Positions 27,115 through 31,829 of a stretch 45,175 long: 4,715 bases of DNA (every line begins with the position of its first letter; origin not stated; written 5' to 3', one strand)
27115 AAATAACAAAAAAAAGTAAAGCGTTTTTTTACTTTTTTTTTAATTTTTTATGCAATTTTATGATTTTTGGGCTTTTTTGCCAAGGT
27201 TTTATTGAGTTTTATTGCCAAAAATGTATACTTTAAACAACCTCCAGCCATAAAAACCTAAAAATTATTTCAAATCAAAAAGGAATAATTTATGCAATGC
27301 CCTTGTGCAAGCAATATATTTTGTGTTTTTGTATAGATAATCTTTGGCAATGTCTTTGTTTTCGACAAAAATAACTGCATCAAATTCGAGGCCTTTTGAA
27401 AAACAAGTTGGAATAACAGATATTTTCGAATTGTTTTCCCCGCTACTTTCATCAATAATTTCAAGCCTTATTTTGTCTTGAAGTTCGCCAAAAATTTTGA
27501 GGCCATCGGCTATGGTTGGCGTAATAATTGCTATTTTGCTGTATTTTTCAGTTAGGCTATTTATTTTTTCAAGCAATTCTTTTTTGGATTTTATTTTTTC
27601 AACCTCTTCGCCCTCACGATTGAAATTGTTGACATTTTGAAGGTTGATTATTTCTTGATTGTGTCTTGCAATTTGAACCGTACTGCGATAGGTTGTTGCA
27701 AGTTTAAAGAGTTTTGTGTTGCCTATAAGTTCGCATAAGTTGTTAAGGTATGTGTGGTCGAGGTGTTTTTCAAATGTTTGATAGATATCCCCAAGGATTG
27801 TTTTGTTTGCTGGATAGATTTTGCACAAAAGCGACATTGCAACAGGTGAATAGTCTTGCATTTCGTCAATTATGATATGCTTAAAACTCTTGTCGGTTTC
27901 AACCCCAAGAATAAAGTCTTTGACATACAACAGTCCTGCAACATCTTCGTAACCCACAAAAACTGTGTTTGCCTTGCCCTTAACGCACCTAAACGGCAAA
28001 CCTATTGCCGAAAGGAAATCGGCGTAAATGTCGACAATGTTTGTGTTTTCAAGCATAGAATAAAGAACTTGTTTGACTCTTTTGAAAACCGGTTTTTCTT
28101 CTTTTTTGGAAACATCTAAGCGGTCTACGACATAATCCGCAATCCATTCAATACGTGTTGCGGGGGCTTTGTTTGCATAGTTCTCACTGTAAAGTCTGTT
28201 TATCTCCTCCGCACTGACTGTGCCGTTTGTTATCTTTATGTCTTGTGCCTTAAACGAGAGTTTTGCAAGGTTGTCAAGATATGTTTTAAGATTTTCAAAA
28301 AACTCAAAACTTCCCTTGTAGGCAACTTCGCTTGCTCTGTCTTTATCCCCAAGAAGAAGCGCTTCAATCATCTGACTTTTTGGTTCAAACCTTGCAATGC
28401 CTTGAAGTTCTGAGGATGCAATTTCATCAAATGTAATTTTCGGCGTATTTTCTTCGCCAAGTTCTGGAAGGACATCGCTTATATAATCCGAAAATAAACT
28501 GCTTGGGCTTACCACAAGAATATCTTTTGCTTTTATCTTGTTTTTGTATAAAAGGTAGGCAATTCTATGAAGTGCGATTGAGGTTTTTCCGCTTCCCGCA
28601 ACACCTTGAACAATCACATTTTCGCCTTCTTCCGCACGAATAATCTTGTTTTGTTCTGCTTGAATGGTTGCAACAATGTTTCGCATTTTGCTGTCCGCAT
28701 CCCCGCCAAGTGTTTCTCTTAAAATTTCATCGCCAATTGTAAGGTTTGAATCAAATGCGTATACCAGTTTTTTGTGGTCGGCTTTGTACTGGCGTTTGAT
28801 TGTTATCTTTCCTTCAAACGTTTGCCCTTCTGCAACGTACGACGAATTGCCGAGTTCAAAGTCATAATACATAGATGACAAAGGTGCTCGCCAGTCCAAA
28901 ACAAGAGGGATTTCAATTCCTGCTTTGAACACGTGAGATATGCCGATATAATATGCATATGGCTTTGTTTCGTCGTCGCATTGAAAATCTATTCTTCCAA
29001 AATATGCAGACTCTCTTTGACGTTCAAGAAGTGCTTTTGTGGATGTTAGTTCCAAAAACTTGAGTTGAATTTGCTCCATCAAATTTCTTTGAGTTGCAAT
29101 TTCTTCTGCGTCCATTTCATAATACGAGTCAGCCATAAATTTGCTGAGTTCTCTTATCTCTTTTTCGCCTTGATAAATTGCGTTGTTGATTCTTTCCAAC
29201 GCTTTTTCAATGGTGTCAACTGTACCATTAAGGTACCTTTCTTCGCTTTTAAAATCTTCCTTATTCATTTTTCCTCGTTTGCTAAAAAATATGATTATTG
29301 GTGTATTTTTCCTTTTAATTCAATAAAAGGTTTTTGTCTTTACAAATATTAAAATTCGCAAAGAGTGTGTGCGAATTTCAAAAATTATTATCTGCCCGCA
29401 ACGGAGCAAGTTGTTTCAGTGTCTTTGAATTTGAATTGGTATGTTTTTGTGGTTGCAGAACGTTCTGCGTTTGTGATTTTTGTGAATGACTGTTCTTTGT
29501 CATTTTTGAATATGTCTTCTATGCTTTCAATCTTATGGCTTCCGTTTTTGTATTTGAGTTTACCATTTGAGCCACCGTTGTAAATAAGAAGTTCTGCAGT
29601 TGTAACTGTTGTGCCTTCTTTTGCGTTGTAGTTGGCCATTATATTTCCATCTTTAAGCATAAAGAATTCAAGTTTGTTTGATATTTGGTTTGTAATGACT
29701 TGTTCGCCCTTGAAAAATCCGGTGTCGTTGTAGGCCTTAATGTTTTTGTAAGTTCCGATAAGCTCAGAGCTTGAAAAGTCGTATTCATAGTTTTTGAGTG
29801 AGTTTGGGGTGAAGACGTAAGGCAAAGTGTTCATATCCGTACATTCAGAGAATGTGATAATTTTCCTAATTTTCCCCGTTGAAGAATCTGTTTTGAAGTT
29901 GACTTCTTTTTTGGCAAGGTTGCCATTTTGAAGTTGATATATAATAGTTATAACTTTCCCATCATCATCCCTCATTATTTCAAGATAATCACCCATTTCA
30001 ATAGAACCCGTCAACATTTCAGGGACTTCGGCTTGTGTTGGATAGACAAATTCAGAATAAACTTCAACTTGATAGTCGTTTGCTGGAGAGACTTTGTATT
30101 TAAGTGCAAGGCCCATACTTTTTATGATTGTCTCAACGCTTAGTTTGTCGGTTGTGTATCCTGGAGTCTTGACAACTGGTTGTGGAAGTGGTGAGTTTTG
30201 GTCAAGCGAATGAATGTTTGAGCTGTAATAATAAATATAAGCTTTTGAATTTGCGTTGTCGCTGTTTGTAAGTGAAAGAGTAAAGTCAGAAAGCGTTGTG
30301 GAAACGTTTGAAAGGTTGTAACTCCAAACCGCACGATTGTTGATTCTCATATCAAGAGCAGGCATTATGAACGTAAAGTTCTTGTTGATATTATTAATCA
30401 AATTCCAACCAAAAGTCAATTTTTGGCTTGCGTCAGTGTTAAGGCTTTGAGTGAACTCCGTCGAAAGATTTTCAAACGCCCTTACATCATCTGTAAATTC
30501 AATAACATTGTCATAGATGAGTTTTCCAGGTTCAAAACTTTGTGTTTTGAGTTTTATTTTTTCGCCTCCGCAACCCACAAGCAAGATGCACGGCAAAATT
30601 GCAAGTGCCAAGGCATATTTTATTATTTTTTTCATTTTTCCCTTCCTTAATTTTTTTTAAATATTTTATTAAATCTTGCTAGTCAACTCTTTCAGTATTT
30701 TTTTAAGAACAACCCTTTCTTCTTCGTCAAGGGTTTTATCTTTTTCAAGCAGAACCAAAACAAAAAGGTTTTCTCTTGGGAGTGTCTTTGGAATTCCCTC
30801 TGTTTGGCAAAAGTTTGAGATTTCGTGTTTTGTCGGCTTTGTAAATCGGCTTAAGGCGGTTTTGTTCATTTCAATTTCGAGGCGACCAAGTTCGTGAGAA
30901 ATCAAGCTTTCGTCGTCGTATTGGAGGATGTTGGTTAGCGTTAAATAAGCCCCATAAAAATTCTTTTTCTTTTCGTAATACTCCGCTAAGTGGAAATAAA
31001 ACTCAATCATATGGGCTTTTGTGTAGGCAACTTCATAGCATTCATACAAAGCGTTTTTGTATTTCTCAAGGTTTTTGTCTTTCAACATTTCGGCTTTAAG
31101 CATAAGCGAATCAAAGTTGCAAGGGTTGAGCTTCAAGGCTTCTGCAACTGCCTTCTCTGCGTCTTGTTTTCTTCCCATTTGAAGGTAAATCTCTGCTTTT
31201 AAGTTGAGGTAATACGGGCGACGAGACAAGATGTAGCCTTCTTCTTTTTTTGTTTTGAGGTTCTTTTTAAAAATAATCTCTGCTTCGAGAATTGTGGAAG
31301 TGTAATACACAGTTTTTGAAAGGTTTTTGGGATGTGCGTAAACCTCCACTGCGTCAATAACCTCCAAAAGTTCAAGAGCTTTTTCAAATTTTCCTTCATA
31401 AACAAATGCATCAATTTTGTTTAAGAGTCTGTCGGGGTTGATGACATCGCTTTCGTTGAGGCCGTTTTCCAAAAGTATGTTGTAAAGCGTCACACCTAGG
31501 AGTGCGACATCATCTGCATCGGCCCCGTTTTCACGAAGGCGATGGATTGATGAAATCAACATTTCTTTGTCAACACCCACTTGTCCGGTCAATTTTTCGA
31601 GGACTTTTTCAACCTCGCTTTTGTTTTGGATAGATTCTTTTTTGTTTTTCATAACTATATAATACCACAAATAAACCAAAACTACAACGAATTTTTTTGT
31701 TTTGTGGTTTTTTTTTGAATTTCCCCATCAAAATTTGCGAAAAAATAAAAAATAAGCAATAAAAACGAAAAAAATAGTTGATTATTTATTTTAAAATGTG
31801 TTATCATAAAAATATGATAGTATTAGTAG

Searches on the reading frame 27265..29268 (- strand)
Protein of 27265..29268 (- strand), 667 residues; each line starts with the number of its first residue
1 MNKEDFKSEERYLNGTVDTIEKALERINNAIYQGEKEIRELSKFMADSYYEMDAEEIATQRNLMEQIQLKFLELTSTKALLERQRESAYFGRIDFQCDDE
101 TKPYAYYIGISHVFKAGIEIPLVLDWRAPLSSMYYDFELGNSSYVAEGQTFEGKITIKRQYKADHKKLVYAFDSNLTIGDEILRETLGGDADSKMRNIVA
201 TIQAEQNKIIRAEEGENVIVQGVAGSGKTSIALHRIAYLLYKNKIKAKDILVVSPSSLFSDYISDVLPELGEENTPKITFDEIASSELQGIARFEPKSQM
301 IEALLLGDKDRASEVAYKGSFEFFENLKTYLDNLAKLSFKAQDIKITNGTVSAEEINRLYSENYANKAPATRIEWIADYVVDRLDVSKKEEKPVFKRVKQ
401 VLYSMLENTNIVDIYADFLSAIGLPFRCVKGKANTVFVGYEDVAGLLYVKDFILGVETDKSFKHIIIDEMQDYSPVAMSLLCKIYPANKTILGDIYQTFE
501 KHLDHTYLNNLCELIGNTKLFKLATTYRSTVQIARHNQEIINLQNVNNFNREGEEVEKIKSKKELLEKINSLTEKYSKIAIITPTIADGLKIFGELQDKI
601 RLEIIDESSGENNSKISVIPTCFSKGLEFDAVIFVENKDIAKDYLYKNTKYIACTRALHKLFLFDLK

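Call 25: search_protein_families(library=pfam, proteins=[window:27265-29268:-])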
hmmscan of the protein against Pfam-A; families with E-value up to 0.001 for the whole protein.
window:27265-29268:- (667 aa): 6 families
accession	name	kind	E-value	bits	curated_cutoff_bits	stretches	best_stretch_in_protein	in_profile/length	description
PF00580.27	UvrD-helicase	-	1.2e-13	51.9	23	1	204-497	3-250/271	UvrD/REP helicase N-terminal domain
PF01443.25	Viral_helicase1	-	1.6e-10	41.6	21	1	449-663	47-226/228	Viral superfamily 1 RNA helicase core domain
PF13245.12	AAA_19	-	1.8e-07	31.8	25.1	1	206-498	1-129/134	AAA domain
PF00270.35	DEAD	-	1.9e-06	28.2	26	1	206-274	7-72/167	DEAD/DEAH box helicase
PF13538.12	UvrD_C_2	-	3.1e-05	24.2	27.4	1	624-663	10-51/52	UvrD-like helicase C-terminal domain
PF25199.1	nSTAND_NTPase5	-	0.00036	20.8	34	0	196-256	22-79/145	Novel STAND NTPase 5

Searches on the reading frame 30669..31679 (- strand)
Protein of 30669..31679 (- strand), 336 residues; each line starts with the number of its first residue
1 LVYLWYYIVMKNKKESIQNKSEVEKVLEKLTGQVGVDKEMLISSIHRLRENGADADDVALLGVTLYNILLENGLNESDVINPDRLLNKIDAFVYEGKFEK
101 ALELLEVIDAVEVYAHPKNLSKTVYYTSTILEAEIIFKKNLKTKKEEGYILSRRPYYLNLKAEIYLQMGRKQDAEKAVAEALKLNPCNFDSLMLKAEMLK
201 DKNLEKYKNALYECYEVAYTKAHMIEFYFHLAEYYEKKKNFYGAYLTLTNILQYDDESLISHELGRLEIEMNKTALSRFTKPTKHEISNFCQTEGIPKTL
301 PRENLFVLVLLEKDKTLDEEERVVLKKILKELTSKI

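Call 25: search_protein_families(library=pfam, proteins=[window:30669-31679:-])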
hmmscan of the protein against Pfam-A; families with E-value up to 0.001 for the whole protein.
window:30669-31679:- (336 aa): 3 families
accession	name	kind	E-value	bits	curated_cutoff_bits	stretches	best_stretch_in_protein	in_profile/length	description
PF07719.23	TPR_2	-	8.4e-07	29.1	27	1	155-186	1-32/34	Tetratricopeptide repeat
PF13428.12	TPR_14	-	6.7e-06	26.7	23.5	0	161-198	7-44/44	Tetratricopeptide repeat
PF13432.12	TPR_16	-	7.9e-05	23.5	32.7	0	161-199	3-41/65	Tetratricopeptide repeat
